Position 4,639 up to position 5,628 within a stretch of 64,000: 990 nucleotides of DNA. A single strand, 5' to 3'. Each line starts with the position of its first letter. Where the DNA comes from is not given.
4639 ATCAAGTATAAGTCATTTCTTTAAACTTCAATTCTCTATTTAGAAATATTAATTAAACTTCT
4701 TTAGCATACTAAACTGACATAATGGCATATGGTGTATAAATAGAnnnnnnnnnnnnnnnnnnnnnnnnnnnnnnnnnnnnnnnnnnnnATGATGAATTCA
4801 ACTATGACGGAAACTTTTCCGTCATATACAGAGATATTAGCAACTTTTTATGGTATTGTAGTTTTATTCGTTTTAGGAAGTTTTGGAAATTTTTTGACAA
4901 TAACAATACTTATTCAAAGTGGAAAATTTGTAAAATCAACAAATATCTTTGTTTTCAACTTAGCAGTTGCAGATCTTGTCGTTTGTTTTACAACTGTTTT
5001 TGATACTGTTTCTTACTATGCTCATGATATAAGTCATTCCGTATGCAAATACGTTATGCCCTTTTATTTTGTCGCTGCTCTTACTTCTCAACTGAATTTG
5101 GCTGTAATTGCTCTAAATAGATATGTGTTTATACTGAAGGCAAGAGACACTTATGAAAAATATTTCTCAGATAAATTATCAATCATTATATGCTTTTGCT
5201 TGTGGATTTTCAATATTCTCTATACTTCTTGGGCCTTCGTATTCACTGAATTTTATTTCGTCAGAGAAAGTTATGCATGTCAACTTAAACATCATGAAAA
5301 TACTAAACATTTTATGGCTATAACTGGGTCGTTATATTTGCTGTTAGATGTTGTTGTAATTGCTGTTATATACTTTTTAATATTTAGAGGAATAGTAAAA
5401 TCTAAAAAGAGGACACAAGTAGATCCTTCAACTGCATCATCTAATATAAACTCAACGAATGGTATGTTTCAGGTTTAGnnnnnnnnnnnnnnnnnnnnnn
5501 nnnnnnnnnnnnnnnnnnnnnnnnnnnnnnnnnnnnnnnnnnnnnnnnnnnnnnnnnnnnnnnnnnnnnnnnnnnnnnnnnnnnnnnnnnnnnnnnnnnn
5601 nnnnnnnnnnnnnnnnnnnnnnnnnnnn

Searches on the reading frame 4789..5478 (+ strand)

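Call 20: search_protein_families(library=pfam, max_evalue=0.01, proteins=[window:4789-5478:+])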
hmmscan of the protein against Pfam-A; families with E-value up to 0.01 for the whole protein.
window:4789-5478:+ (229 aa): 4 families
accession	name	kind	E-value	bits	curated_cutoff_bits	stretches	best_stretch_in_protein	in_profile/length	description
PF00001.26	7tm_1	-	3.8e-25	89.3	30.5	1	33-211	1-189/260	7 transmembrane receptor (rhodopsin family)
PF10320.15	7TM_GPCR_Srsx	-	1e-07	32.1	24.1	1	27-208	1-176/257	Serpentine type 7TM GPCR chemoreceptor Srsx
PF10324.15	7TM_GPCR_Srw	-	7.4e-06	25.9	22.2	1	25-203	5-199/319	Serpentine type 7TM GPCR chemoreceptor Srw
PF10323.15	7TM_GPCR_Srv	-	0.0003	20.7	21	1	91-211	80-196/283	Serpentine type 7TM GPCR chemoreceptor Srv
